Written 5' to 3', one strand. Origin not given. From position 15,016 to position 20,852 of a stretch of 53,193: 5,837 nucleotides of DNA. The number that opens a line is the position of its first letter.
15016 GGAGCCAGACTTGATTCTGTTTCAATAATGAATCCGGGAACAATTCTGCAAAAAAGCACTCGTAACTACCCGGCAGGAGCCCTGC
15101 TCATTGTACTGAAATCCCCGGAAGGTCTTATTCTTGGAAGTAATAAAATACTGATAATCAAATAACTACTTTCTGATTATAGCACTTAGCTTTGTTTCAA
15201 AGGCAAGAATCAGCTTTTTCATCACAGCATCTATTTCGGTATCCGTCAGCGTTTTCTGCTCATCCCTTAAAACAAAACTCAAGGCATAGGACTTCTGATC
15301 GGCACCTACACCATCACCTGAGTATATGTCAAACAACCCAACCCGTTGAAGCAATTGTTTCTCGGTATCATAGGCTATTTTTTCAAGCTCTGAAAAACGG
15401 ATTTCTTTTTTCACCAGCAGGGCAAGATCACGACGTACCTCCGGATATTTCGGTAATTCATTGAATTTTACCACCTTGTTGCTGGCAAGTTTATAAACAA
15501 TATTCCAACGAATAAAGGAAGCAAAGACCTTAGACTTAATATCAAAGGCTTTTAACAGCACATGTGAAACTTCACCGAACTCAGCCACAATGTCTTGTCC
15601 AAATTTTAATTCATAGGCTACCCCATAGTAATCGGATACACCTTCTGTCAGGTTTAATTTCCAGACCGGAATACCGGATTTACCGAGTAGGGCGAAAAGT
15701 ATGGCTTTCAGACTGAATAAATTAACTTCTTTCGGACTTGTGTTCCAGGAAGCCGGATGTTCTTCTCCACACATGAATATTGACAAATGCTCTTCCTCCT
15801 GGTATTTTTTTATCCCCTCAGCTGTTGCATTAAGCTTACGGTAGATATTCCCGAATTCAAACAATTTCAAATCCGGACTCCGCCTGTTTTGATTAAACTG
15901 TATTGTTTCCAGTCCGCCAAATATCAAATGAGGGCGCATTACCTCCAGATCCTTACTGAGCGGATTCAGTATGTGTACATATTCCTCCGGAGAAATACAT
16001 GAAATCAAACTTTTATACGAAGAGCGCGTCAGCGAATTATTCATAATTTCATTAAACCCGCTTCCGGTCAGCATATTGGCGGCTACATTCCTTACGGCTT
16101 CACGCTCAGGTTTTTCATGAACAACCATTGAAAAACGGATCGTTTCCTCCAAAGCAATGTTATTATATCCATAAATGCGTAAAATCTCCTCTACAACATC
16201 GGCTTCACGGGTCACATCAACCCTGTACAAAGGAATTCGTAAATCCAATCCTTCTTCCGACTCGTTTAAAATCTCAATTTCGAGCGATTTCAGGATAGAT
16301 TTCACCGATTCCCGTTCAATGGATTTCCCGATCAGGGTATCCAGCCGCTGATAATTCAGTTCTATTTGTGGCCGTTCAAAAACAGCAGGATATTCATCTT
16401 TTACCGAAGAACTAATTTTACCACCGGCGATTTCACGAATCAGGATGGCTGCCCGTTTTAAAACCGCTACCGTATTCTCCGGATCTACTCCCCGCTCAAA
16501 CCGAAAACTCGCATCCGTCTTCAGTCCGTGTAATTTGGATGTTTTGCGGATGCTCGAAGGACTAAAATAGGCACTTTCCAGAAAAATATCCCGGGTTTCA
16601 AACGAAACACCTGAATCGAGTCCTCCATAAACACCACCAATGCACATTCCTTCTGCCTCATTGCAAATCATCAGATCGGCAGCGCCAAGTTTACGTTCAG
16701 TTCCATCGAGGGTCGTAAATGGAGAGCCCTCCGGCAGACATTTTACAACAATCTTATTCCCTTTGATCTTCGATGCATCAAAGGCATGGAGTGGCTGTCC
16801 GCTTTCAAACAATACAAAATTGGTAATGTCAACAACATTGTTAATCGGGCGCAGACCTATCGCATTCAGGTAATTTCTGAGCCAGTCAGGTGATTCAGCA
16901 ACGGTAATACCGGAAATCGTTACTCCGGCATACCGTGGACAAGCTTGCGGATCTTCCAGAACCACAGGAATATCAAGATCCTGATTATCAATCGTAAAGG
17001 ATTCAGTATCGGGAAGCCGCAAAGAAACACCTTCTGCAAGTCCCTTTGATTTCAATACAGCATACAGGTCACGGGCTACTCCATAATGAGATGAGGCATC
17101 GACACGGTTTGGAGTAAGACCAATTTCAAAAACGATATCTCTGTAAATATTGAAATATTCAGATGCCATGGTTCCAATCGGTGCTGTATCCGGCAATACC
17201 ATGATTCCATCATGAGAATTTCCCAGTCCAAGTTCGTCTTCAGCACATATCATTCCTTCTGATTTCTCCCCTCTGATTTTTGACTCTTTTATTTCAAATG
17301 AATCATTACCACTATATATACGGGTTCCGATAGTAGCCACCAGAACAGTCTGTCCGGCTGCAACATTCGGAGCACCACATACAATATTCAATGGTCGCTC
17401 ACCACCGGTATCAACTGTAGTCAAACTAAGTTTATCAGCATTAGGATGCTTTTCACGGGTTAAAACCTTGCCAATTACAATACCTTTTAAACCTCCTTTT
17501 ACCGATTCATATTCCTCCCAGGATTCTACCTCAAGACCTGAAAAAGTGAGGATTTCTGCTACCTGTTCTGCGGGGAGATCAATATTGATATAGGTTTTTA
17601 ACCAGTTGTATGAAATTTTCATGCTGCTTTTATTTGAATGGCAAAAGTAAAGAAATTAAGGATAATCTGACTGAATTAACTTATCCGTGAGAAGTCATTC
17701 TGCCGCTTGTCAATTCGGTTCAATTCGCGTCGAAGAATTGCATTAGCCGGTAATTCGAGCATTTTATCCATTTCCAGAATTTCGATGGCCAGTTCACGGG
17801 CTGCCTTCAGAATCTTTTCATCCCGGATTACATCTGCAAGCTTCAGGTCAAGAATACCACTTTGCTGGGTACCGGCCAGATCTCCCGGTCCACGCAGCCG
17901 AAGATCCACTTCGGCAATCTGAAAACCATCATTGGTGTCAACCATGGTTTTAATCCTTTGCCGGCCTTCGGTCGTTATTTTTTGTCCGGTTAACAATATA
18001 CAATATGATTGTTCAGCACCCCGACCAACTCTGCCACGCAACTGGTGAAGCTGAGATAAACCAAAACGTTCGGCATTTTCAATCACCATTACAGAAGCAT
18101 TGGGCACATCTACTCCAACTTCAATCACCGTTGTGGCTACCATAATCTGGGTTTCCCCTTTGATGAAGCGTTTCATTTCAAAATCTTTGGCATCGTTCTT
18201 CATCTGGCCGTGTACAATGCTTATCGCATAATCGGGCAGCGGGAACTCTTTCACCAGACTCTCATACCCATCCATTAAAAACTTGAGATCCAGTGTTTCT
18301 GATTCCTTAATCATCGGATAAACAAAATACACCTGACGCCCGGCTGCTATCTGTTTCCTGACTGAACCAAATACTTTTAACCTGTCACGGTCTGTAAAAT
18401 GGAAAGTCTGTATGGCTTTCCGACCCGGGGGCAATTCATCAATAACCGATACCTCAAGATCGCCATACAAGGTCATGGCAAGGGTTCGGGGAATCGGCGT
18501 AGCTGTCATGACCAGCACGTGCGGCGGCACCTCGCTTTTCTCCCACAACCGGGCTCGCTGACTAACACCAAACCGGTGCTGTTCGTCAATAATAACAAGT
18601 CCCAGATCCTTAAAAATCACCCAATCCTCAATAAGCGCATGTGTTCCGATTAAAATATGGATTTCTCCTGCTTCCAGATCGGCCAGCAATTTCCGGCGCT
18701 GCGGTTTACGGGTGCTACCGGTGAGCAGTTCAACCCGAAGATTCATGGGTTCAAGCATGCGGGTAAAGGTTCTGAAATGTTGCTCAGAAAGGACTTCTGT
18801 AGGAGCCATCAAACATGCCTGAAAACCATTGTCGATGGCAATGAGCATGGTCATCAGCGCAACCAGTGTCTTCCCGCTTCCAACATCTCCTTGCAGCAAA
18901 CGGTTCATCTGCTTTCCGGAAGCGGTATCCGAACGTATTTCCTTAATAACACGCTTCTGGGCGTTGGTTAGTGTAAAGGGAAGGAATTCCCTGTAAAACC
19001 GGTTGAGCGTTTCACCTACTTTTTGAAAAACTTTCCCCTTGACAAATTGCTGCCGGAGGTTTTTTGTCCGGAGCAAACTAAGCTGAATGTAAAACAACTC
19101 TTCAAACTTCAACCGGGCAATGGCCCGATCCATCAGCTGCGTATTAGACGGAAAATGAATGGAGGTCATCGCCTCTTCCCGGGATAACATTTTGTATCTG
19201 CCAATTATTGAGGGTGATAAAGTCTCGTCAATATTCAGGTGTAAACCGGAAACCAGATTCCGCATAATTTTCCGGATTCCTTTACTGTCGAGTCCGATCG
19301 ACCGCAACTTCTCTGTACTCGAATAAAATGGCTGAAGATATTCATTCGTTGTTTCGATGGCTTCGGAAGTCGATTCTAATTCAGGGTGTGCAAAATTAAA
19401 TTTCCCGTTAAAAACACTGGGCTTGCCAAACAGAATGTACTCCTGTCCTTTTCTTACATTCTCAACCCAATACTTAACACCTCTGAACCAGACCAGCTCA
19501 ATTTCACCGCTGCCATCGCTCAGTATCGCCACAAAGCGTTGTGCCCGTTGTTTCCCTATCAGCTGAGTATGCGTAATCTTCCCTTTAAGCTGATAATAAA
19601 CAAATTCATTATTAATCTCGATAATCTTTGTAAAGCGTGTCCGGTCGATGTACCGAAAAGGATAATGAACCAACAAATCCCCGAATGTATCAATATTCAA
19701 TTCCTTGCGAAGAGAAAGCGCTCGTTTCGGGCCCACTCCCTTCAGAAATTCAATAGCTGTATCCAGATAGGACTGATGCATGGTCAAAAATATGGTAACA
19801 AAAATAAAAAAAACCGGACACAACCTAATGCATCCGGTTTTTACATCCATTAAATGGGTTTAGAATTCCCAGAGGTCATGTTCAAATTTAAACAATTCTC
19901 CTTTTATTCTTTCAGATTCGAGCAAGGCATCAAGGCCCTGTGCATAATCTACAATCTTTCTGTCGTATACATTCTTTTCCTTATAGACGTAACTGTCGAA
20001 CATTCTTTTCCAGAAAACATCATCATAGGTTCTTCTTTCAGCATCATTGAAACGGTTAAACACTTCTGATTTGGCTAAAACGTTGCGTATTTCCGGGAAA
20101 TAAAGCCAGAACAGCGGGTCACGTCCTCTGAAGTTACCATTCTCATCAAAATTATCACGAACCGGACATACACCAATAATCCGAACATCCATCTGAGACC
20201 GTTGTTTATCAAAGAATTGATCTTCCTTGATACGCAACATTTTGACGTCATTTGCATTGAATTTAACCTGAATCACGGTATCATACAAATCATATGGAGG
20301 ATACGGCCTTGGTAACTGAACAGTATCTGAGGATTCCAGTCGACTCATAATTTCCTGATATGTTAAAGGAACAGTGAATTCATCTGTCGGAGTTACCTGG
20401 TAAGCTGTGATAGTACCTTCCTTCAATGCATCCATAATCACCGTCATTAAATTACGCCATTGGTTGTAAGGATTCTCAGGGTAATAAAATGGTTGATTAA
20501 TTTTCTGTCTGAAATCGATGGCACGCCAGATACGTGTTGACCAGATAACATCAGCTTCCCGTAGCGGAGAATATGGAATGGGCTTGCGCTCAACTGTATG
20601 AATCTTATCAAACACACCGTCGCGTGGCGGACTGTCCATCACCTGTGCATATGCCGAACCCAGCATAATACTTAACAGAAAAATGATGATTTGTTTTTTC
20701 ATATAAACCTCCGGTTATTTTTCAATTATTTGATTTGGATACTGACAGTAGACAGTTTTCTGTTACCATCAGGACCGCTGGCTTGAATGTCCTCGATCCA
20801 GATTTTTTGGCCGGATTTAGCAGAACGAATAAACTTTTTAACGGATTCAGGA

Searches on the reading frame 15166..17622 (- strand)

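Call 69: search_protein_families(library=pfam, proteins=[window:15166-17622:-], max_evalue=0.00001)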
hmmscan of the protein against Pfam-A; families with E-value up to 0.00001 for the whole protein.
window:15166-17622:- (818 aa): 5 families
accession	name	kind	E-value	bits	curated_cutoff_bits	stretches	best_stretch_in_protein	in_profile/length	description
PF03483.22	B3_4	-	9.3e-63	211.4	29.3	1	227-400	1-174/174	B3/4 domain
PF17759.6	tRNA_synthFbeta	-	2.9e-38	131.9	22.4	1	498-701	9-209/214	Phenylalanyl tRNA synthetase beta chain CLM domain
PF03147.19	FDX-ACB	-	3e-27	95.3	31.1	1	724-817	1-94/94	Ferredoxin-fold anticodon binding domain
PF03484.21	B5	-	8.1e-24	84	28.6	1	420-486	1-67/67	tRNA synthetase B5 domain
PF01588.26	tRNA_bind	-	4.2e-23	81.7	27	1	48-151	1-95/96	Putative tRNA binding domain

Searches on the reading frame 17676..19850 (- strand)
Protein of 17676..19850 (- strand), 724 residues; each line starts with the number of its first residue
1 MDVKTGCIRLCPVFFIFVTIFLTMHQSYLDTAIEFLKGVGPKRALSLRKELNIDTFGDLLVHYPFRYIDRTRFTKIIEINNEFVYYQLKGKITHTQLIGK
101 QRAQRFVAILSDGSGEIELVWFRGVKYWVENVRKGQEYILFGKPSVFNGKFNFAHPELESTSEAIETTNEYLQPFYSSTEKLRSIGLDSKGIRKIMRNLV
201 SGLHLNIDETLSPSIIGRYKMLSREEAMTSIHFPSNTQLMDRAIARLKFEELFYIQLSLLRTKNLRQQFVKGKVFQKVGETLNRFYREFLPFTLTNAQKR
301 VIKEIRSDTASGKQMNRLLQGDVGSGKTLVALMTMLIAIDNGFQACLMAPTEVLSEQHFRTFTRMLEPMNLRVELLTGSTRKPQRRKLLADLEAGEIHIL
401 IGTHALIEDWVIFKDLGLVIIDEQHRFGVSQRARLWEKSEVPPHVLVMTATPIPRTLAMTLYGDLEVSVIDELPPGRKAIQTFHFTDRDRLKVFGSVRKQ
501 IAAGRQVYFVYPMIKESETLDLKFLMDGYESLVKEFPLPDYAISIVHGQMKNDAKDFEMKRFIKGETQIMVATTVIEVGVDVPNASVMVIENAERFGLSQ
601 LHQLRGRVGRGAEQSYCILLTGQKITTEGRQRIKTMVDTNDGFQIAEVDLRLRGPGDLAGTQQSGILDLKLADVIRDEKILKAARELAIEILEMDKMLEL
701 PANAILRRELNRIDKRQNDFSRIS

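Call 69: search_protein_families(library=pfam, proteins=[window:17676-19850:-], max_evalue=0.00001)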
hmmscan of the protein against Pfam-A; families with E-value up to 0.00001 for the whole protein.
window:17676-19850:- (724 aa): 6 families
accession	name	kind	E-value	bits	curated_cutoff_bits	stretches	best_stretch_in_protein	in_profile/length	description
PF00270.35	DEAD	-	3e-29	102.3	26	1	295-458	1-165/167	DEAD/DEAH box helicase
PF19833.4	RecG_dom3_C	-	1.8e-27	95.6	26.8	1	639-724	1-87/87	ATP-dependent DNA helicase RecG, domain 3, C-terminal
PF00271.37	Helicase_C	-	9.1e-22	77.8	23.5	1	502-610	13-108/110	Helicase conserved C-terminal domain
PF17191.10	RecG_wedge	-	7.6e-19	68.3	23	1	33-200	2-159/162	RecG wedge domain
PF04851.21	ResIII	-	3.3e-12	47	22.5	1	293-452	3-162/164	Type III restriction enzyme, res subunit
PF01336.31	tRNA_anti-codon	-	2.4e-08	34.2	27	1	87-159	2-73/75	OB-fold nucleic acid binding domain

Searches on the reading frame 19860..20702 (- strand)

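Call 69: search_protein_families(library=pfam, proteins=[window:19860-20702:-], max_evalue=0.00001)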
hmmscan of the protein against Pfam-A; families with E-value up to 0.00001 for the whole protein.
window:19860-20702:- (280 aa): 1 family
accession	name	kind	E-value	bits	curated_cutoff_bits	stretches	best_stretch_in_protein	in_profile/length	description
PF19841.4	GldN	-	2e-75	253.8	23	1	48-279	2-228/228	Gliding motility associated protein GldN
